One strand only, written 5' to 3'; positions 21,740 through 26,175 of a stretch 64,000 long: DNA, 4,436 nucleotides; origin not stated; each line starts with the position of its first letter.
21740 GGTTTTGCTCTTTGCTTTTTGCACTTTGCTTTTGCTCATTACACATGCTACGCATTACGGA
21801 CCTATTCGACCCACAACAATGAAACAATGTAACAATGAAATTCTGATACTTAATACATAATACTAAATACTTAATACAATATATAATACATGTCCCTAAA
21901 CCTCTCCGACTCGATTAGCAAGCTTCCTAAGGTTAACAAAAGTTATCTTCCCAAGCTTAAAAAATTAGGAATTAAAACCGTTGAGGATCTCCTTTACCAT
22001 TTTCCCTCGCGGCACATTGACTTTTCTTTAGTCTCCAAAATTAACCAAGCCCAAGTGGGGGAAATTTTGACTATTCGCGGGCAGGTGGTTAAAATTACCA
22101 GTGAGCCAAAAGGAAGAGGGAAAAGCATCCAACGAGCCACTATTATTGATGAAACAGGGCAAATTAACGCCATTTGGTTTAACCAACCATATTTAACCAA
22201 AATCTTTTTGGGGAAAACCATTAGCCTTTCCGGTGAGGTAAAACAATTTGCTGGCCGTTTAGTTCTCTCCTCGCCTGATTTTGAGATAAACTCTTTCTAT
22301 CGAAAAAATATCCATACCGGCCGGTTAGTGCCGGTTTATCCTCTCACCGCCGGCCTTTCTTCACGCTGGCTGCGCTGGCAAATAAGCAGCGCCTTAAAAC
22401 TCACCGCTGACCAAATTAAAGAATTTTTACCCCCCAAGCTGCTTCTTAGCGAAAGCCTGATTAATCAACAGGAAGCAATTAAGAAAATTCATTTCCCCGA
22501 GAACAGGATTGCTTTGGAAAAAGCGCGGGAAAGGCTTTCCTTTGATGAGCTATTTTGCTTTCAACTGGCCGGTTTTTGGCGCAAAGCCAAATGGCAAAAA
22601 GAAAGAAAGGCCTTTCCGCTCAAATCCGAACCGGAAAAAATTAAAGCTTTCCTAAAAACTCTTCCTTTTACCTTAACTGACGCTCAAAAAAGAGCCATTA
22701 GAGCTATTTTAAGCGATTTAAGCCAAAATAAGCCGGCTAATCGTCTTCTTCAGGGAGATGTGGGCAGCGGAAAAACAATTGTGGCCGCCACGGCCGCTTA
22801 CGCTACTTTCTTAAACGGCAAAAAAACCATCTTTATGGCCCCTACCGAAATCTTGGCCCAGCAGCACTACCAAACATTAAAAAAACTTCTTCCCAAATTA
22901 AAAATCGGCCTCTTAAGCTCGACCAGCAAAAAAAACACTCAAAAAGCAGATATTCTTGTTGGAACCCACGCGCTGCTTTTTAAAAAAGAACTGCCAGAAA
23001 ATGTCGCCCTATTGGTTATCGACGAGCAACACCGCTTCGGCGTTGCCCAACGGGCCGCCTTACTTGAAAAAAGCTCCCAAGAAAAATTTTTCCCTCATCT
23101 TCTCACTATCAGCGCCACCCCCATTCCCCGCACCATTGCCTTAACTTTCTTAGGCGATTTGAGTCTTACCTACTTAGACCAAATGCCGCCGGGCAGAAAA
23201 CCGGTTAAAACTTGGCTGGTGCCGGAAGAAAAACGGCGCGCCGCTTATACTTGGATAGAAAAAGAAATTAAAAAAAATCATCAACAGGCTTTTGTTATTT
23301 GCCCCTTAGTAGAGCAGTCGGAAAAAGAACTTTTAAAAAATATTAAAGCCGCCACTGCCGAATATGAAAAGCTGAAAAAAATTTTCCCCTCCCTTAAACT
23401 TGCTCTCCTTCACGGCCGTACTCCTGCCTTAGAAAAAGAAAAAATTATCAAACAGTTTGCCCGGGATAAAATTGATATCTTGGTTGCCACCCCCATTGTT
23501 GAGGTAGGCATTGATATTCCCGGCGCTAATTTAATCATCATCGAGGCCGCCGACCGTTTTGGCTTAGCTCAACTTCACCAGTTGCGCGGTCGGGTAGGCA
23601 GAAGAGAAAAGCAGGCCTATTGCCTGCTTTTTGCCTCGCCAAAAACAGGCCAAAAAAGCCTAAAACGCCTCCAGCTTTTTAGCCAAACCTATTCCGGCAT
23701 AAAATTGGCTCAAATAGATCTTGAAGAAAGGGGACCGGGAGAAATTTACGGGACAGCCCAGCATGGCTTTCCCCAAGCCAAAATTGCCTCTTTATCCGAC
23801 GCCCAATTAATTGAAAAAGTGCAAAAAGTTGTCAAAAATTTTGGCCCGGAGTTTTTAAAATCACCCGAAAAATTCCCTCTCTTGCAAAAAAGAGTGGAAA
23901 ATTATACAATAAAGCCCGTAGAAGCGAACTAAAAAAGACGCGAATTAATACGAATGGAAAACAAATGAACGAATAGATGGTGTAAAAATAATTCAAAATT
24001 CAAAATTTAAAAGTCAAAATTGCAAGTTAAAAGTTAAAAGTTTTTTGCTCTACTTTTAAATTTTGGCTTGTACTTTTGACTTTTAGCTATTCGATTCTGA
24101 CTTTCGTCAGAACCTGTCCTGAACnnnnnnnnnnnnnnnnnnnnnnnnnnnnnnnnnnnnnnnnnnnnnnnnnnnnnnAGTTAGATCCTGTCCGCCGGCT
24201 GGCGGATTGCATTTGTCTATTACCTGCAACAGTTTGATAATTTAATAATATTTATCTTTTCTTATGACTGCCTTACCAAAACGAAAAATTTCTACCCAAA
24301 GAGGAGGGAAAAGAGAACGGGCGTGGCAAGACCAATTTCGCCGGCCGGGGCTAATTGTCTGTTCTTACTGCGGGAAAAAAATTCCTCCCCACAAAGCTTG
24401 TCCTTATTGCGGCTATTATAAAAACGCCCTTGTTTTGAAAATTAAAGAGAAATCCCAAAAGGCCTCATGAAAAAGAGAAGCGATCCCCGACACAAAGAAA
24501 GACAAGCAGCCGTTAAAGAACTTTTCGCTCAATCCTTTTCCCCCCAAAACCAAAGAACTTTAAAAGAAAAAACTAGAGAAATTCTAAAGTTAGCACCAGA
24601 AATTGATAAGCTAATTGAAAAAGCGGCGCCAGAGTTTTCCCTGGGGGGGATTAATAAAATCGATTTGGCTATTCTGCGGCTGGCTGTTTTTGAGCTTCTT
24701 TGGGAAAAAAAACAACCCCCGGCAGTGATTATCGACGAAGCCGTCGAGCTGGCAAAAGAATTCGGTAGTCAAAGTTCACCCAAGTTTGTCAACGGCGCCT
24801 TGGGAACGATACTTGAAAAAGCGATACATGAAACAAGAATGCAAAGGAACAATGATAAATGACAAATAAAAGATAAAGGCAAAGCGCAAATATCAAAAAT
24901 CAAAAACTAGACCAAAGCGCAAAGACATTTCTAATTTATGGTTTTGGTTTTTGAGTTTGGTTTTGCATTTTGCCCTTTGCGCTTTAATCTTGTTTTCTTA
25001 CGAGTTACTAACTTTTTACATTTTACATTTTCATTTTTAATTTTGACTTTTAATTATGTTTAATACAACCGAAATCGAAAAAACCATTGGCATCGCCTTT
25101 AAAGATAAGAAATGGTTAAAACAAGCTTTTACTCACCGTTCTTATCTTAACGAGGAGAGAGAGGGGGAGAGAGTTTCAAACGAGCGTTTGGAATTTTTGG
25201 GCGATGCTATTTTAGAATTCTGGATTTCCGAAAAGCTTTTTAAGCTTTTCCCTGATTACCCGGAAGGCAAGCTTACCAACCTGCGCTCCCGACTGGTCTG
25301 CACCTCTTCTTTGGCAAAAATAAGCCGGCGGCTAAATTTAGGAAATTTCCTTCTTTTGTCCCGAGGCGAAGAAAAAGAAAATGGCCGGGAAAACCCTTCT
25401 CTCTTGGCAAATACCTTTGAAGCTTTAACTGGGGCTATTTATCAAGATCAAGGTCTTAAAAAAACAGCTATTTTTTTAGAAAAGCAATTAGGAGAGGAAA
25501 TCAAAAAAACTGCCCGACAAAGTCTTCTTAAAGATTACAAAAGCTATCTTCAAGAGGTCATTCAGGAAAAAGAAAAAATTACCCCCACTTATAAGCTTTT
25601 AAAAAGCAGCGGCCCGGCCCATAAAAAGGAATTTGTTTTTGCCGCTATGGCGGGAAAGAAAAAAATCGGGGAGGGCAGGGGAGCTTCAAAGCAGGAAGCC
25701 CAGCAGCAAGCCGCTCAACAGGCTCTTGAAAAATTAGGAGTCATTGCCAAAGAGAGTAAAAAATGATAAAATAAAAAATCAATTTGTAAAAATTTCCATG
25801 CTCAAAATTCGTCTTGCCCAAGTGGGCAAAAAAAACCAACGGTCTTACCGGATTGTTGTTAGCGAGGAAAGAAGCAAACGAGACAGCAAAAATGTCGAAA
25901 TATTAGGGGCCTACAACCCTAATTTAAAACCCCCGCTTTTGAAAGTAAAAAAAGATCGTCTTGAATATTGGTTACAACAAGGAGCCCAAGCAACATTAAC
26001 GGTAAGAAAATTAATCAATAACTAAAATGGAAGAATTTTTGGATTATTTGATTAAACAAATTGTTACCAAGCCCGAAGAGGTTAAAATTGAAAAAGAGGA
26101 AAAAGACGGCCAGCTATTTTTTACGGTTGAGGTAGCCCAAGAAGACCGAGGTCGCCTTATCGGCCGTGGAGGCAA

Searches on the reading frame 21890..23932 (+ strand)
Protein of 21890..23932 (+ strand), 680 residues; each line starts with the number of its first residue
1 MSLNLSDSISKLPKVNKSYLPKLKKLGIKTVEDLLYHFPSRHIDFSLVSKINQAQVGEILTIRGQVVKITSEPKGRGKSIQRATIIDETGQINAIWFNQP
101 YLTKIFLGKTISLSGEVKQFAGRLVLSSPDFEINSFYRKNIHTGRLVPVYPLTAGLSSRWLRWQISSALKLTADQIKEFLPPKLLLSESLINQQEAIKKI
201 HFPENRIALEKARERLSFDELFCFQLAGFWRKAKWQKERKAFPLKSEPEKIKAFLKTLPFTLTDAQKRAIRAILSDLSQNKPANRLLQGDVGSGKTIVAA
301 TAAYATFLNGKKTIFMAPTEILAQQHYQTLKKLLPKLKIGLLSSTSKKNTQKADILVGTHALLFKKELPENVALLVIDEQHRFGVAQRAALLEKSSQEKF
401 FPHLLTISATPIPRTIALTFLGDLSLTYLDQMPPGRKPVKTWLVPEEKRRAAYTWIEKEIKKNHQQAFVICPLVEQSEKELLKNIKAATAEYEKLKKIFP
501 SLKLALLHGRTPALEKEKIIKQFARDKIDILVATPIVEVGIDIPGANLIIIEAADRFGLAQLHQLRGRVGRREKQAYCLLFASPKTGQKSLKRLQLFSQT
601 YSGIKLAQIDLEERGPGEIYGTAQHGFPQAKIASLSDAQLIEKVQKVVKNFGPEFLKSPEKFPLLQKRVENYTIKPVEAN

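Call 23: find_encoding_contigs(protein=window:21890-23932:+, flank=10000, max_places=5)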
Protein window:21890-23932:+ (680 aa): 1 contig read that carries it; 1 place shown.
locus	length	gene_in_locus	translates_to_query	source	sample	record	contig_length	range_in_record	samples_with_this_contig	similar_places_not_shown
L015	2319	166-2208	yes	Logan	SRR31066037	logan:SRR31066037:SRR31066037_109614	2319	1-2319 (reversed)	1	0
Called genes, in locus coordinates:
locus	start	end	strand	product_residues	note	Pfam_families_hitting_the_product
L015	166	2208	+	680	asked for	PF17191:RecG_wedge, PF01336:tRNA_anti-codon (weak), PF00270:DEAD, PF04851:ResIII, PF13604:AAA_30 (weak), PF00271:Helicase_C, PF22590:Cas3-like_C_2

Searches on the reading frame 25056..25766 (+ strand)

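Call 18: search_protein_families(library=pfam, proteins=[window:25056-25766:+], max_evalue=0.01)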
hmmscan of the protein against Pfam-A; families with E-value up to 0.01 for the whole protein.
window:25056-25766:+ (236 aa): 6 families
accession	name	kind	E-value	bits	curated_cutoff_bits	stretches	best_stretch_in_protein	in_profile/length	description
PF14622.11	Ribonucleas_3_3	-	3.2e-35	121.5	35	1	17-145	1-124/128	Ribonuclease-III-like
PF00636.31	Ribonuclease_3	-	1.4e-26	93.6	27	1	43-133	1-102/102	Ribonuclease III domain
PF00035.32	dsrm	-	1.1e-15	58.4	23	1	161-227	1-66/66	Double-stranded RNA binding motif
PF22935.1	RM44_endonuclase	-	5.7e-10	39.8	27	1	14-128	16-139/139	Large ribosomal subunit protein mL44, endonuclease domain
PF24995.1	DSRM_2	-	0.00027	21.7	27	1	191-228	41-78/79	dsRNA binding domain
PF14709.13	DND1_DSRM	-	0.0042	17.8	25.7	0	162-227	4-79/80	double strand RNA binding domain from DEAD END PROTEIN 1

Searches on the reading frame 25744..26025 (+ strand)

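Call 18: search_protein_families(library=pfam, proteins=[window:25744-26025:+], max_evalue=0.01)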
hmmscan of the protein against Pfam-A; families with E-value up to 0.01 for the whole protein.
window:25744-26025:+ (93 aa): 1 family
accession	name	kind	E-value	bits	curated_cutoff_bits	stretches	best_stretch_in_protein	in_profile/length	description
PF00886.24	Ribosomal_S16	-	6.4e-20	71.3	27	1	27-84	2-62/62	Ribosomal protein S16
